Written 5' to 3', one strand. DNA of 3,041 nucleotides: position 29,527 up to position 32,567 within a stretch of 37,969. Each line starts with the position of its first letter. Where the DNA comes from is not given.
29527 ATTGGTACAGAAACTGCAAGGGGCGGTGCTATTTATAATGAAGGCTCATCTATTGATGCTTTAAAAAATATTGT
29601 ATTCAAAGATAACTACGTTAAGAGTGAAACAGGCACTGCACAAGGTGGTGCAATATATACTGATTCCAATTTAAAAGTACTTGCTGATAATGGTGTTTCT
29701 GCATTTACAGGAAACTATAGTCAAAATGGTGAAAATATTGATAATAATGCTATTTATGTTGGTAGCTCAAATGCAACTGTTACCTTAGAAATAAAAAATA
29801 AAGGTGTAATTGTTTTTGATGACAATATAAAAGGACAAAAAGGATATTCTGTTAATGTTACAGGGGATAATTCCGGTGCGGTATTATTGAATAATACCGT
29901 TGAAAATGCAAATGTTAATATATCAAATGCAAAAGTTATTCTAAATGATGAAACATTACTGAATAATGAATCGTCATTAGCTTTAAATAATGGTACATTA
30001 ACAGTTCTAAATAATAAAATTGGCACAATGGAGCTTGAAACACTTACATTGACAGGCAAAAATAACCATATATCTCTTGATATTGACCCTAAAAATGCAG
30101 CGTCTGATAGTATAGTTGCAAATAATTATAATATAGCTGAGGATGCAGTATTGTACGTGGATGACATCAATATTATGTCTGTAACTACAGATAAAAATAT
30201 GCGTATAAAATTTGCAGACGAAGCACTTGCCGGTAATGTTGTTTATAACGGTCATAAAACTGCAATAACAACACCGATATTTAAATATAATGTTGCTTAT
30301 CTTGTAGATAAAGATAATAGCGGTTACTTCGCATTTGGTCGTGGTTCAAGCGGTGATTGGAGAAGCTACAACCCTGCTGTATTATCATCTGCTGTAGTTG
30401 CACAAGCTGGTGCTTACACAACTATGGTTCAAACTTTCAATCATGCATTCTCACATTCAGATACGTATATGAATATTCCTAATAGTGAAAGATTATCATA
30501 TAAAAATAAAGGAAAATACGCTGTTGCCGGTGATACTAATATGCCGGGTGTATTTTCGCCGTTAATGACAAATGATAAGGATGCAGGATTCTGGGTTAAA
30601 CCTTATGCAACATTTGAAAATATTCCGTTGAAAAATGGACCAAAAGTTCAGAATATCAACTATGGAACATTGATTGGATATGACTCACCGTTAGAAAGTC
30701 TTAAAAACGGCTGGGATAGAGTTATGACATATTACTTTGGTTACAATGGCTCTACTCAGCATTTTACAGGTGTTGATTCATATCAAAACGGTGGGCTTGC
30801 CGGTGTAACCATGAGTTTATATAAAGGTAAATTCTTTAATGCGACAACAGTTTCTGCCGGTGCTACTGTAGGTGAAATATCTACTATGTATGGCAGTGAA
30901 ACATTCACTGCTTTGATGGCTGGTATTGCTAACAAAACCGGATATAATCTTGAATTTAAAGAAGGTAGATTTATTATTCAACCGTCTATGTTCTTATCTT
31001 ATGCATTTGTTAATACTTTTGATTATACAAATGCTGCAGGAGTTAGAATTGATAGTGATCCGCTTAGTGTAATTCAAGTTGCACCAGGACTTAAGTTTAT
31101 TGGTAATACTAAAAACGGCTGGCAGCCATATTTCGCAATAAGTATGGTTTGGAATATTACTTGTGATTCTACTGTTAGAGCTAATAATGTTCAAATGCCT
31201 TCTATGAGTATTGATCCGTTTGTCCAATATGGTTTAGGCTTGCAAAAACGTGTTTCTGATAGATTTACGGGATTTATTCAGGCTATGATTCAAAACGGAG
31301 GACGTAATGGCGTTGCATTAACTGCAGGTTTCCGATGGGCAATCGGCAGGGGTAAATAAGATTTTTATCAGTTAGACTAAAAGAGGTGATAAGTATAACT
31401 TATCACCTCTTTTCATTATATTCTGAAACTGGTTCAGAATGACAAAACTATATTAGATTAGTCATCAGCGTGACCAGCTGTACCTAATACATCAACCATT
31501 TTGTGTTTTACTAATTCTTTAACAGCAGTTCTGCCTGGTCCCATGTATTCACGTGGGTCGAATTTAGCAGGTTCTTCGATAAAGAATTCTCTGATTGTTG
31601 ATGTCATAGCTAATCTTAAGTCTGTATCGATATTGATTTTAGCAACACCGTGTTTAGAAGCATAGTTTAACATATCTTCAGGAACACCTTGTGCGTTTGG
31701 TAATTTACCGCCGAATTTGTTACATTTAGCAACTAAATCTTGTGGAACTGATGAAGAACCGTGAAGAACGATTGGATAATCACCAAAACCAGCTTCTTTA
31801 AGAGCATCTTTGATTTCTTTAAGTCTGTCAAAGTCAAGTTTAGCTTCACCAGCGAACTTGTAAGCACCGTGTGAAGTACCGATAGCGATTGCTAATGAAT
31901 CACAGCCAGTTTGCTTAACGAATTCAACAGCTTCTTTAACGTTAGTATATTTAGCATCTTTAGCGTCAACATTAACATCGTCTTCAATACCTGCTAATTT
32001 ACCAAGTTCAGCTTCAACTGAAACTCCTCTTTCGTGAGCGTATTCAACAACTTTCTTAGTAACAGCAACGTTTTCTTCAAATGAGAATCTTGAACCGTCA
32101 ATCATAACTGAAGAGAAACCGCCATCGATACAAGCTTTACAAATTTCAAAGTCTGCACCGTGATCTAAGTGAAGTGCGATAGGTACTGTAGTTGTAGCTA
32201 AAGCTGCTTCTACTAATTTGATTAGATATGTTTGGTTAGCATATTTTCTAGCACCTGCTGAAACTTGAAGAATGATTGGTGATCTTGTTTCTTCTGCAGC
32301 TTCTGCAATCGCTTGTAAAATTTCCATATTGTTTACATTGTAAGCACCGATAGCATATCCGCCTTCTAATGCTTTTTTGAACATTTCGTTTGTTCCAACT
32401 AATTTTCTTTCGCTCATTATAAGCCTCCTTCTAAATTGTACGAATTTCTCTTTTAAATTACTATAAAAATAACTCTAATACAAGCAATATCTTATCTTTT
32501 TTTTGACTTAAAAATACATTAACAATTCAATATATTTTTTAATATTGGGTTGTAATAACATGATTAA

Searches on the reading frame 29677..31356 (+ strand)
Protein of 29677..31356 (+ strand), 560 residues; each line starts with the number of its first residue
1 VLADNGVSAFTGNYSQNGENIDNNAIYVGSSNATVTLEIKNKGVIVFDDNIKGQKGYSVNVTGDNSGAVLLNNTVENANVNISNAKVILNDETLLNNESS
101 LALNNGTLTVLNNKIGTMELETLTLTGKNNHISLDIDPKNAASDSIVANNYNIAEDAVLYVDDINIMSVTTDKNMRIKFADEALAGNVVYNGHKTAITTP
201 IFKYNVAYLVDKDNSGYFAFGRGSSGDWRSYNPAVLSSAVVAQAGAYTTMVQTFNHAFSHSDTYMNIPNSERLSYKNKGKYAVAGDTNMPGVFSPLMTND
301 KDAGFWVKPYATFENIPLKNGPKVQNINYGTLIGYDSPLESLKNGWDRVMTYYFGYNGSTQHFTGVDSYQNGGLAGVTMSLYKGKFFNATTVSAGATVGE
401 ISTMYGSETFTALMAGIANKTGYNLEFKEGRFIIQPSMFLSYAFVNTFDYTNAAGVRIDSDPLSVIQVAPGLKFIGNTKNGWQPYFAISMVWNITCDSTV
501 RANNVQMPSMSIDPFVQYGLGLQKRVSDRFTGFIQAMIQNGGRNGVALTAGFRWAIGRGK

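Call 24: find_related_loci(query=A2, collection=genome_contigs, flank=10000)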
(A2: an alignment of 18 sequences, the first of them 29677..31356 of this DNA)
Query A2 (560 aa) in genome_contigs; peptide patterns used: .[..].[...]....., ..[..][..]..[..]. (x = any residue, [..] = any of these).
598 stretches matched a pattern (row limit reached: there are more); 424 encode a relative of the query (tblastn E <= 1e-3); the best 80 are kept; 80 distinct loci.
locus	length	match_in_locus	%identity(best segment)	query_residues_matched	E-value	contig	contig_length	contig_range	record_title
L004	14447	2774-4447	54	6-558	0e+0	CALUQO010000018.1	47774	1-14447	MAG: Candidatus Gastranaerophilales bacterium isolate BRZ_AA__bin40 genome assembly, contig: BRZ_AA__NODE_740_length_477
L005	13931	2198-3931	53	2-558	0e+0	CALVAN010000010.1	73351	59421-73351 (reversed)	MAG: Candidatus Gastranaerophilales bacterium isolate BRZ_MR__bin51 genome assembly, contig: BRZ_MR__NODE_435_length_733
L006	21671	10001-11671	54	4-558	0e+0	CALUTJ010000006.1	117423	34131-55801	MAG: Candidatus Gastranaerophilales bacterium isolate BRZ_BG__bin84 genome assembly, contig: BRZ_BG__NODE_202_length_117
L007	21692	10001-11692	54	1-558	0e+0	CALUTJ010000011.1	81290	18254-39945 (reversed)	MAG: Candidatus Gastranaerophilales bacterium isolate BRZ_BG__bin84 genome assembly, contig: BRZ_BG__NODE_437_length_812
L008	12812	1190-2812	56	33-558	0e+0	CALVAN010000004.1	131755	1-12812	MAG: Candidatus Gastranaerophilales bacterium isolate BRZ_MR__bin51 genome assembly, contig: BRZ_MR__NODE_159_length_131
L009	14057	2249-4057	51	1-558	0e+0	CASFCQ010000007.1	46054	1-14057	uncultured bacterium isolate O33_L1_396396_idba_bin.150 genome assembly, contig: O33_L1_396396_idba_bin.150.fa_scaffold_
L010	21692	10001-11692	54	1-558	0e+0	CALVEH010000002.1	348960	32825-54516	MAG: Candidatus Gastranaerophilales bacterium isolate BRZ_MM__bin19 genome assembly, contig: BRZ_MM__NODE_10_length_3489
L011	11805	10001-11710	53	1-558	0e+0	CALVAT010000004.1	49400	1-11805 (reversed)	MAG: Candidatus Gastranaerophilales bacterium isolate BRZ_PT__bin79 genome assembly, contig: BRZ_PT__NODE_1189_length_49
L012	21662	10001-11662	51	1-558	0e+0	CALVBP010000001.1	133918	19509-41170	MAG: Candidatus Gastranaerophilales bacterium isolate BRZ_LE__bin21 genome assembly, contig: BRZ_LE__NODE_70_length_1339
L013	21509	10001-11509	57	57-558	0e+0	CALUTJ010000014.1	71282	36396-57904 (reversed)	MAG: Candidatus Gastranaerophilales bacterium isolate BRZ_BG__bin84 genome assembly, contig: BRZ_BG__NODE_573_length_712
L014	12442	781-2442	52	1-558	0e+0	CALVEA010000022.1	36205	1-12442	MAG: Candidatus Gastranaerophilales bacterium isolate BRZ_CP__bin30 genome assembly, contig: BRZ_CP__NODE_1726_length_36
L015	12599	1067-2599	55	46-558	0e+0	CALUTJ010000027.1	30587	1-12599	MAG: Candidatus Gastranaerophilales bacterium isolate BRZ_BG__bin84 genome assembly, contig: BRZ_BG__NODE_2052_length_30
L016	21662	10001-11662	51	1-558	0e+0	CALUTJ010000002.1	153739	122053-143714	MAG: Candidatus Gastranaerophilales bacterium isolate BRZ_BG__bin84 genome assembly, contig: BRZ_BG__NODE_108_length_153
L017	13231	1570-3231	52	1-557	0e+0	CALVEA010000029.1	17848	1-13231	MAG: Candidatus Gastranaerophilales bacterium isolate BRZ_CP__bin30 genome assembly, contig: BRZ_CP__NODE_4156_length_17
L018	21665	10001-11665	52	8-559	0e+0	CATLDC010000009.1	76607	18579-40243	MAG TPA_asm: uncultured Candidatus Melainabacteria bacterium isolate MGG12104_1680015460 genome assembly, contig: ERR319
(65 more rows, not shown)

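Call 36: search_solved_structures(query=A2, max_evalue=1)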
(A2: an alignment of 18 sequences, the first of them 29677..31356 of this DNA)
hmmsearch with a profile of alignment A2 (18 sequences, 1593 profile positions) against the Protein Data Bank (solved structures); distinct sequences matched with E-value up to 1: 0.
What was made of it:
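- On Type Va (classical) autotransporter: The PDB sequence-profile search was also empty (call 36).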

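Call 48: predict_structure(alignment_id=A2)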
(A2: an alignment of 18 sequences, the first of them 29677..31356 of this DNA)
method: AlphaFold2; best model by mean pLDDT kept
length: 560 residues; sequences in the alignment: 18
mean_pLDDT: 84.3   pTM: 0.66
mean pLDDT of the five models: 84.3, 84.0, 82.1, 81.5, 79.7
residues with pLDDT >= 90: 225; 70-90: 278; 50-70: 34; < 50: 23
segments of 3 or more residues with pLDDT < 50: 282-299, 556-560
pLDDT, mean of each block of 10 residues (from residue 1): 92 83 88 93 93 91 90 93 94 92 94 93 93 92 94 94 88 90 93 73 90 93 78 71 81 82 81 71 37 39 70 83 86 81 87 89 84 92 92 92 86 93 91 93 89 85 89 90 89 78 81 85 73 82 80 50
secondary structure, 60 per line:
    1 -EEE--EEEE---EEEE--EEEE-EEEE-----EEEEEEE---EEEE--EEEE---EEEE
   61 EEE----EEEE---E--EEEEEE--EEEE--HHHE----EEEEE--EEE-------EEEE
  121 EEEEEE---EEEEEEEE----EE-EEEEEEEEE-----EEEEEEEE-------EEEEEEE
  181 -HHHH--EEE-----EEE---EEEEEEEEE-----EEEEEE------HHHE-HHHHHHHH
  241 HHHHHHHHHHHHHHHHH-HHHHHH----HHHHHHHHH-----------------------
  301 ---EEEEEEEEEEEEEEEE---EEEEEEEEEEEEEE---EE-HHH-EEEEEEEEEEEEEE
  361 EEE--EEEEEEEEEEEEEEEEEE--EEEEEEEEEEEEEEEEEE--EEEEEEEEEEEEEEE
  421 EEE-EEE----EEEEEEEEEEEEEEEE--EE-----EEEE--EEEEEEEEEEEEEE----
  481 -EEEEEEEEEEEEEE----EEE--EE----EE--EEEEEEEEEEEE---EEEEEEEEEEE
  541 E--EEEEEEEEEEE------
elements in order: E2-4 E7-10 E14-17 E20-23 E25-28 E34-40 E44-47 E50-53 E57-63 E68-71 E78-83 E86-89 E100-104 E107-109 E117-126 E130-137 E145-153 E159-166 E174-180 H182-185 E188-190 E196-198 E202-210 E216-221 H233-257 H259-264 H269-277 E304-319 E323-336 E347-363 E366-383 E386-403 E406-423 E425-427 E432-447 E457-460 E463-476 E482-495 E500-502 E515-526 E530-541 E544-554
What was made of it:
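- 30373..30507 (+): Predicted alpha-helical linker (model residues 233-277). AlphaFold2 model, call 48.
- On Type Va (classical) autotransporter: AlphaFold2 model of the last 560 aa: pLDDT 84.3, helices 233-277, 12 long strands 304-554 (call 48). Model residues 1-220 form a regular beta-solenoid (call 48).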

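Call 50: fold_search(model_id=the predicted structure, library=pdb)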
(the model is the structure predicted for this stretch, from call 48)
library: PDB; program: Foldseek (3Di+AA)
matches with E <= 10: 1022; with E <= 0.001: 193
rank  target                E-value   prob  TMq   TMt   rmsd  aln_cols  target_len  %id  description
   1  4mee                  2.8e-13  1.00  0.40  0.71   5.5       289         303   13  Crystal structure of the transport unit of the autotransporter AIDA-I from Escherichia coli (released 2014-06-04)
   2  3kvn_X                2.8e-13  1.00  0.39  0.35   7.1       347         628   12  Crystal structure of the full-length autotransporter EstA from Pseudomonas aeruginosa (released 2010-01-26)
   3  3kvn_A                3.6e-13  1.00  0.41  0.37   6.2       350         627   11  Crystal structure of the full-length autotransporter EstA from Pseudomonas aeruginosa (released 2010-01-26)
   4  3slt                  1.0e-12  1.00  0.38  0.67  13.6       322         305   13  Pre-cleavage Structure of the Autotransporter EspP - N1023S Mutant (released 2011-11-16)
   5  3slo                  1.3e-12  1.00  0.38  0.67  11.0       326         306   12  Pre-cleavage Structure of the Autotransporter EspP - N1023D mutant (released 2011-11-16)
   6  3slj                  2.2e-12  1.00  0.38  0.67  12.2       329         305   12  Pre-cleavage Structure of the Autotransporter EspP - N1023A mutant (released 2011-11-16)
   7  8bnz_P                2.3e-12  1.00  0.42  0.74   5.5       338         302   12  BAM-EspP complex structure with BamA-G431C/EspP-N1293C mutations in nanodisc (released 2023-04-26)
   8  8bo2_P                3.7e-12  1.00  0.42  0.74   5.2       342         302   12  BAM-EspP complex structure with BamA-S425C/EspP-S1299C mutations in nanodisc (released 2023-04-26)
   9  3qq2_A                5.3e-12  1.00  0.39  0.85   3.0       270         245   16  Crystal Structure of the Beta Domain of the Bordetella Autotransporter Brka (released 2011-04-13)
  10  3qq2_B                1.5e-11  1.00  0.38  0.81   3.5       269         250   16  Crystal Structure of the Beta Domain of the Bordetella Autotransporter Brka (released 2011-04-13)
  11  2qom_B                2.4e-11  1.00  0.39  0.78   4.8       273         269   12  The crystal structure of the E.coli EspP autotransporter Beta-domain. (released 2007-11-13)
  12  3qq2_C                1.0e-10  1.00  0.37  0.81   4.7       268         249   16  Crystal Structure of the Beta Domain of the Bordetella Autotransporter Brka (released 2011-04-13)
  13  3aeh_A                1.1e-10  1.00  0.36  0.70  13.5       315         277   13  Integral membrane domain of autotransporter Hbp (released 2010-07-07)
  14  2qom_A                2.1e-10  1.00  0.36  0.72   5.7       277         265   11  The crystal structure of the E.coli EspP autotransporter Beta-domain. (released 2007-11-13)
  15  1uyn                  4.6e-10  1.00  0.37  0.70   8.1       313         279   12  Translocator domain of autotransporter NalP from Neisseria meningitidis (released 2004-03-18)
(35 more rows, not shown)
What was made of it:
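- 30586..31338 (+): Predicted 12-stranded beta-barrel translocator (model residues 304-554), ending .............. Calls 48 and 50 (Foldseek matches to AIDA-I, EstA, EspP, BrkA, Hbp and NalP translocators).
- On Type Va (classical) autotransporter: Foldseek matches to AIDA-I, EstA, EspP, BrkA, Hbp and NalP translocators at E 3e-13 to 5e-10, target TM-score up to 0.85 (call 50).
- Fold: call 48 and call 50.
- Tried and rejected: The question was settled by structure prediction and fold search instead (calls 48, 50).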

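Call 61: search_protein_families(library=pfam, proteins=[window:29677-31356:+], max_evalue=10)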
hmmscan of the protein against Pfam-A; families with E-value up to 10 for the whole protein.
window:29677-31356:+ (560 aa): 0 families
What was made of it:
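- On Extended signal peptide region (ESPR): Pfam scans of the G10-fused N-terminus and of an ON-state relative's N-terminus gave no ESPR hit (call 61).
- Closest known: Extended signal peptide region. Different: There is no sequence match to the Pfam ESPR model (call 61).
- Tried and rejected: (5) The ESPR-type extended signal peptide gave no match (call 61).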

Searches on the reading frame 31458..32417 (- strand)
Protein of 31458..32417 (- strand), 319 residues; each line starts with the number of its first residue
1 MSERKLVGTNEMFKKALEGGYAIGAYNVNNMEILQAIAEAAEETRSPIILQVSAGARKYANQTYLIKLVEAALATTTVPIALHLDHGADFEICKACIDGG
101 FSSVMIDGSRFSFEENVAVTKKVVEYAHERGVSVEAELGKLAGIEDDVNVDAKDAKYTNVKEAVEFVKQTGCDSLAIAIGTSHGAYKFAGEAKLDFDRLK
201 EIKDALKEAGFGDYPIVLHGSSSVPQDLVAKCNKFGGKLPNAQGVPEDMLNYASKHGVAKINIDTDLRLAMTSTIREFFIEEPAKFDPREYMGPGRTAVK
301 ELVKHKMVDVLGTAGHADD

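Call 5: search_protein_families(library=pfam, proteins=[window:31458-32417:-])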
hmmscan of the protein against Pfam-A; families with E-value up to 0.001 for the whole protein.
window:31458-32417:- (319 aa): 1 family
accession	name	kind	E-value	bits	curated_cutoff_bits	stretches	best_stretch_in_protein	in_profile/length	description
PF01116.26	F_bP_aldolase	-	5.9e-106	354.5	25.5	1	9-315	3-276/277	Fructose-bisphosphate aldolase class-II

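Call 9: find_encoding_contigs(protein=window:31458-32417:-, flank=10000, max_places=10)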
Protein window:31458-32417:- (319 aa): no gene with exactly this product is on record in the collection.
